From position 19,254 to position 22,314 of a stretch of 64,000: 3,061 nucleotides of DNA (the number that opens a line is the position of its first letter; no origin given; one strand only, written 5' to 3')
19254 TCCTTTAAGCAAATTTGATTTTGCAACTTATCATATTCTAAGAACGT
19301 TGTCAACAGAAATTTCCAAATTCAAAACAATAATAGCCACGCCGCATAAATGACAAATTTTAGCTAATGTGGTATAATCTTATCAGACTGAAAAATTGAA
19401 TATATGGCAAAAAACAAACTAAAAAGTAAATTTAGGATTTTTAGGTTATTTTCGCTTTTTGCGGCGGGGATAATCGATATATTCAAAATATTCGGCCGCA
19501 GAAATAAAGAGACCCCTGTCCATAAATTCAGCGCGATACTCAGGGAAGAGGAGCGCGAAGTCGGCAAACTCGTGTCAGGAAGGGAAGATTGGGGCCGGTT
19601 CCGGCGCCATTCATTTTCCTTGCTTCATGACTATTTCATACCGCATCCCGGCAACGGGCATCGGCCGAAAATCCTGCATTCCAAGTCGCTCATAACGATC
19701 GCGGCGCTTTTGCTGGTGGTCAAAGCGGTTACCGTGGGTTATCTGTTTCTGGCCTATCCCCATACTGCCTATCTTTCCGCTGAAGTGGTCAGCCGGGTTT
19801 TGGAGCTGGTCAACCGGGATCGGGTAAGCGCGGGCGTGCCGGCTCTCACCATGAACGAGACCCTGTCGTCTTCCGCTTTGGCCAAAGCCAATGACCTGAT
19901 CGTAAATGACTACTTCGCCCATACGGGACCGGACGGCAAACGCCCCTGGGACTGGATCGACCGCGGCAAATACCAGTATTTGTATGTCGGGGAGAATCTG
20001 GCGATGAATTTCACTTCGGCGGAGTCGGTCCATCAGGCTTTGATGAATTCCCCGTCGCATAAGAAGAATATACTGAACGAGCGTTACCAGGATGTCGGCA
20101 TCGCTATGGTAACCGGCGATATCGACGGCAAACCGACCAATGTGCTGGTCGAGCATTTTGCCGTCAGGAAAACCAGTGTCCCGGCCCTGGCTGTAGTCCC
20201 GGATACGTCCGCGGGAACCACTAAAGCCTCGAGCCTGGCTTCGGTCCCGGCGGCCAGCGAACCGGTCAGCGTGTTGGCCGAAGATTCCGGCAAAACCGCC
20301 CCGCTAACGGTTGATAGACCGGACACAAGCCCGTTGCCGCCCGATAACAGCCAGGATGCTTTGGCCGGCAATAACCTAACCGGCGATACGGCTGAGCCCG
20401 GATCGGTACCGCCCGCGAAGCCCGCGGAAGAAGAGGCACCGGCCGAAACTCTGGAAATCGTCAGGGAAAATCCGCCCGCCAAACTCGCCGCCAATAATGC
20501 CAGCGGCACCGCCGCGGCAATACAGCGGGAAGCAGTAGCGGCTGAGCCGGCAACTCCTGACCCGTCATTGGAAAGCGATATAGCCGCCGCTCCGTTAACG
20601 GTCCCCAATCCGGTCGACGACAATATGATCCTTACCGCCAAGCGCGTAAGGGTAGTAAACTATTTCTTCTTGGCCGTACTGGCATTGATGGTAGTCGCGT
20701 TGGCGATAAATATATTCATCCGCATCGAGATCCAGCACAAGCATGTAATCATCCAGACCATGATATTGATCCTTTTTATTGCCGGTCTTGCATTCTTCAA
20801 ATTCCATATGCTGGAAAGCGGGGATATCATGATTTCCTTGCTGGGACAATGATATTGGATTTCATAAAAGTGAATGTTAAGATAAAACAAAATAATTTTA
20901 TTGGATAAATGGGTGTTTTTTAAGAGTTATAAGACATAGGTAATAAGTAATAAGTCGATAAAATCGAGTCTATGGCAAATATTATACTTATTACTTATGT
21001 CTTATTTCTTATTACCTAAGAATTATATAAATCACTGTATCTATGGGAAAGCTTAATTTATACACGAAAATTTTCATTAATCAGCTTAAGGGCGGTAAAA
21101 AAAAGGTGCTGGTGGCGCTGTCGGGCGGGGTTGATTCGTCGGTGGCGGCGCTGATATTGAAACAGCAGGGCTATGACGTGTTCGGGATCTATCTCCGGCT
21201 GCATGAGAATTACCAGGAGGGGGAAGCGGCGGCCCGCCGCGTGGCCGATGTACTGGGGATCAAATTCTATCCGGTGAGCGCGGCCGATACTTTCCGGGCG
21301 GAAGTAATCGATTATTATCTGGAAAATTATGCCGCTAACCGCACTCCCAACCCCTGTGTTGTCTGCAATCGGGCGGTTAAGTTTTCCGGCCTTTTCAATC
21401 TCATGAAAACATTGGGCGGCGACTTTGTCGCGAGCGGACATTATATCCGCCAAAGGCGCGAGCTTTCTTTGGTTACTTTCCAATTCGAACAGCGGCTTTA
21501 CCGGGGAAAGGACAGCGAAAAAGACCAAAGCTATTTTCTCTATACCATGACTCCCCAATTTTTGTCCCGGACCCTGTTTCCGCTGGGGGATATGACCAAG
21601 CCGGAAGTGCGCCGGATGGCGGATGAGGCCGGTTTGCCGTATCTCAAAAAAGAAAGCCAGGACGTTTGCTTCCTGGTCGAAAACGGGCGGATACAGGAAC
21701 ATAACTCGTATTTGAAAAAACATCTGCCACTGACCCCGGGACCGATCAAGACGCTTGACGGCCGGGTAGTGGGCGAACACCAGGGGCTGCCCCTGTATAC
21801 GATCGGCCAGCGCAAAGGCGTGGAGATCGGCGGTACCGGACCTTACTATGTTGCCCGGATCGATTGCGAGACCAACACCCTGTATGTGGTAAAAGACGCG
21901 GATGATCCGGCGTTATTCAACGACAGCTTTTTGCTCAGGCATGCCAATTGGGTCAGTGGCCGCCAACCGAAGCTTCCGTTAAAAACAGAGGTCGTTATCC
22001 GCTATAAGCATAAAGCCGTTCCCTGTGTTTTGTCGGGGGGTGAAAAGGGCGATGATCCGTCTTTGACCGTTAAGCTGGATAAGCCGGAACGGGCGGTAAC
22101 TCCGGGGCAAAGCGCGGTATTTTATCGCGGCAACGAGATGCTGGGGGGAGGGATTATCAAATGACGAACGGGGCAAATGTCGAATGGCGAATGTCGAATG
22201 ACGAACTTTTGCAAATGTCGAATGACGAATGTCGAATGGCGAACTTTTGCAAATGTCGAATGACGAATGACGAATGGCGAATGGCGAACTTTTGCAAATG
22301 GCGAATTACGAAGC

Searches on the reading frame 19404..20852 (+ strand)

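Call 82: search_protein_families(library=pfam, proteins=[window:19404-20852:+], max_evalue=0.00001)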
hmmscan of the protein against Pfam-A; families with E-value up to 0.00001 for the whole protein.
window:19404-20852:+ (482 aa): 1 family
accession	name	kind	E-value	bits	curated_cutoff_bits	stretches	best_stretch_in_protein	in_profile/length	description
PF00188.32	CAP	-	4.3e-14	53.8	21.1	1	133-246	1-111/117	Cysteine-rich secretory protein family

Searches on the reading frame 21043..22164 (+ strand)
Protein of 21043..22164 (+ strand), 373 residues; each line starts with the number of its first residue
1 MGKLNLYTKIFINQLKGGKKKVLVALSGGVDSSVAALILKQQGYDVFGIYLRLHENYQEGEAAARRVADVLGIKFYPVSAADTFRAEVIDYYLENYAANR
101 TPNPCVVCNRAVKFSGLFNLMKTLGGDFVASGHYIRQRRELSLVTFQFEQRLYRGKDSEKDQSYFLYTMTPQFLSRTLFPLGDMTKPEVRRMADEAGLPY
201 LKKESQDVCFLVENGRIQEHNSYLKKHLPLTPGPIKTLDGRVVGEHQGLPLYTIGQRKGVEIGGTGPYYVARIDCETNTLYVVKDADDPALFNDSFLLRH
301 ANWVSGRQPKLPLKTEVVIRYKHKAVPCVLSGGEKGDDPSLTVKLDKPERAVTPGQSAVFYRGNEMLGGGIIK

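Call 82: search_protein_families(library=pfam, proteins=[window:21043-22164:+], max_evalue=0.00001)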
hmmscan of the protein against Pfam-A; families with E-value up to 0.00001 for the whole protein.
window:21043-22164:+ (373 aa): 6 families
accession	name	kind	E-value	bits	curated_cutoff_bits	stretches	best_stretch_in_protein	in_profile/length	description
PF03054.22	tRNA_Me_trans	-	1.2e-60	205.1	20.6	1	20-211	1-200/202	tRNA methyl transferase HUP domain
PF20259.3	tRNA_Me_trans_M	-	8.6e-22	76.9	27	1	222-283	2-65/66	tRNA methyl transferase PRC-barrel domain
PF20258.4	tRNA_Me_trans_C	-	5.8e-19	68.7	20.6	1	294-372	2-77/77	Aminomethyltransferase beta-barrel domain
PF00733.27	Asn_synthase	-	4.9e-07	30.2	21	1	20-204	18-193/354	Asparagine synthase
PF06508.19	QueC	-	2.2e-06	27.8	22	0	21-78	1-58/210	Queuosine biosynthesis protein QueC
PF02540.23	NAD_synthase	-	2.9e-06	27.1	21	0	17-86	16-87/242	NAD synthase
